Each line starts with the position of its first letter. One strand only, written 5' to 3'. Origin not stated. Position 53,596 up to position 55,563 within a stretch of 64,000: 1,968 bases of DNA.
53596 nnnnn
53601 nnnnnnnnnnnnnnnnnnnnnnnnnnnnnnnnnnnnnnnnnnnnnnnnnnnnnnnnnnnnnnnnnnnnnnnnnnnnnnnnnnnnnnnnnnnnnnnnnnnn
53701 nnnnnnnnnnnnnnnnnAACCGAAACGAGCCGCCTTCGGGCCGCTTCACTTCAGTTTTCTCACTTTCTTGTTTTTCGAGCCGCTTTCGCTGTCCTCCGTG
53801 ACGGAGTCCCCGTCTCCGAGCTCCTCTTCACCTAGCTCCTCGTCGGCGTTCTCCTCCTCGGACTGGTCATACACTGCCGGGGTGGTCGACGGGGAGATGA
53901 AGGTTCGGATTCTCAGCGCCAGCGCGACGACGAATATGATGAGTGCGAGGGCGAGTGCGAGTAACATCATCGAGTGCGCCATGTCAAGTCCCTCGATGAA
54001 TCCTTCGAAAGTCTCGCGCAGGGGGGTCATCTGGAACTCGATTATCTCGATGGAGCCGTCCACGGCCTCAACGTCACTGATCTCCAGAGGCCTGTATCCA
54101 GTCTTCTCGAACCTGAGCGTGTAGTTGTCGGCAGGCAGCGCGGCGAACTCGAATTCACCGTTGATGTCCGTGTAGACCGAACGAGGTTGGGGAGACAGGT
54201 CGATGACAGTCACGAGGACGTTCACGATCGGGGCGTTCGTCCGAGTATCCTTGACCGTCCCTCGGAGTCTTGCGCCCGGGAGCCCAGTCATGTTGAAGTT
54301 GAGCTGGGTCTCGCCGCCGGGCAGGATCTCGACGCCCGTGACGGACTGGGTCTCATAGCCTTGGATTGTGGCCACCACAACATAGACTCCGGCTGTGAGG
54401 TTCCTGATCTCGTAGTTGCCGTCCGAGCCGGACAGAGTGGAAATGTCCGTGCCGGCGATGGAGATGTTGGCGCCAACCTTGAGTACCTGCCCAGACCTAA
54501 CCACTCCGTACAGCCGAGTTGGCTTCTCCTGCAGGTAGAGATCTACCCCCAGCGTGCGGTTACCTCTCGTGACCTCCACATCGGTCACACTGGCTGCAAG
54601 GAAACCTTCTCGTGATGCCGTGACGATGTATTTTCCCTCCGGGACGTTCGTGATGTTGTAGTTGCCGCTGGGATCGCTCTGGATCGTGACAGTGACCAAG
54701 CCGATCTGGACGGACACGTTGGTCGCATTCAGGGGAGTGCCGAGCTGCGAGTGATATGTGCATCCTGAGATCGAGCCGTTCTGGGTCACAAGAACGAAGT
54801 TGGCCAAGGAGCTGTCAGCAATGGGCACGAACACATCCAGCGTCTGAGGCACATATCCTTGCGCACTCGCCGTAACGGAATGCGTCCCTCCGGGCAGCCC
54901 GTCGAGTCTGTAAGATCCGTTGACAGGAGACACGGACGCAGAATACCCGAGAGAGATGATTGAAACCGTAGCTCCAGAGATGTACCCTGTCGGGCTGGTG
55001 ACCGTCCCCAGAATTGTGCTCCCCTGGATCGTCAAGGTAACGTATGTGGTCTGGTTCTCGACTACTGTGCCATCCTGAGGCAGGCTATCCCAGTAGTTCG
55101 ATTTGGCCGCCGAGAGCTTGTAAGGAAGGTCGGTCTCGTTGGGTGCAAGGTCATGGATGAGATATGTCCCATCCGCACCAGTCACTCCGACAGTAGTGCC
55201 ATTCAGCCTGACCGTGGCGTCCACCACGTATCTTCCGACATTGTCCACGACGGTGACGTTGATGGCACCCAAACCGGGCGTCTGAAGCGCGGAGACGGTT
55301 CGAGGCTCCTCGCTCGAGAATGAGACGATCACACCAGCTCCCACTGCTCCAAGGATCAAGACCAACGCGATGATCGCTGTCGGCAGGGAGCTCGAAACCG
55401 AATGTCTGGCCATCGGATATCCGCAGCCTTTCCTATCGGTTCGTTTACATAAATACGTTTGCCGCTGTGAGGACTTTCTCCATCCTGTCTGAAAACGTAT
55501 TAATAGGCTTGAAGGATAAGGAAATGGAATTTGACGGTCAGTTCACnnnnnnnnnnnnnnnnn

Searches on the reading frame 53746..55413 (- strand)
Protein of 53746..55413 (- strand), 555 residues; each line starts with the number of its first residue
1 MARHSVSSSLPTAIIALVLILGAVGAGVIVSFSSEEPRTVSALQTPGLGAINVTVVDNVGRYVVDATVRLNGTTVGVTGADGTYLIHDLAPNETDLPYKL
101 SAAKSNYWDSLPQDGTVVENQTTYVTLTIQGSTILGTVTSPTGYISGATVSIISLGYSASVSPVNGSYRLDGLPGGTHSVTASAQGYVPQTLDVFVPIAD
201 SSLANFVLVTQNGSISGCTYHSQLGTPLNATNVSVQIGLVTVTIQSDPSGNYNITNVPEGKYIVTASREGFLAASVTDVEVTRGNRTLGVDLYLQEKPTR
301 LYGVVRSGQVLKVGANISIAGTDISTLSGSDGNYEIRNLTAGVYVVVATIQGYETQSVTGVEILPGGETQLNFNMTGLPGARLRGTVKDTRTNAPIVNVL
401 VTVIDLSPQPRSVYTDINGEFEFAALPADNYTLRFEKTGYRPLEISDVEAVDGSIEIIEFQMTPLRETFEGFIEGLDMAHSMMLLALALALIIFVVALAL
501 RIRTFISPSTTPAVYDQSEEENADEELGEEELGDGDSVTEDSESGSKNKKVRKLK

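Call 8: search_protein_families(library=pfam, proteins=[window:53746-55413:-], max_evalue=0.001)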
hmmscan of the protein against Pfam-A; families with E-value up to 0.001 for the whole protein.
window:53746-55413:- (555 aa): 9 families
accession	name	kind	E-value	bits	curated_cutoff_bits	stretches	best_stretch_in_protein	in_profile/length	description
PF13620.12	CarboxypepD_reg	-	1e-59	199.3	32.3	5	383-463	2-82/82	Carboxypeptidase regulatory-like domain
PF13715.12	CarbopepD_reg_2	-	1.8e-35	121.3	32.2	4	384-446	2-61/88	CarboxypepD_reg-like domain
PF09430.16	EMC7_beta-sandw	-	1.8e-10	41.5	26.6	0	228-275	7-54/122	ER membrane protein complex subunit 7, beta-sandwich domain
PF17210.9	SdrD_B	-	6.3e-10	39.7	29.7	0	236-270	34-68/112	SdrD B-like domain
PF17802.7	SpaA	-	1.2e-08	35.4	23.1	0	235-288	31-83/91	Prealbumin-like fold domain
PF14686.12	fn3_3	-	2.2e-06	27.8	24.4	1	245-287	30-73/75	Polysaccharide lyase family 4, domain II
PF23374.1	Fn3_arc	-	2.9e-06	27.7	28.9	1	39-85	11-57/78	Archaeal fibronectin-III type-like domain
PF08308.17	PEGA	-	2e-05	24.8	20.8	0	249-296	22-69/71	PEGA domain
PF22902.2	NOMO1-like_9th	-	0.00025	21.2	27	0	240-275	28-64/75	BOS complex subunit NOMO1-like, beta sandwich domain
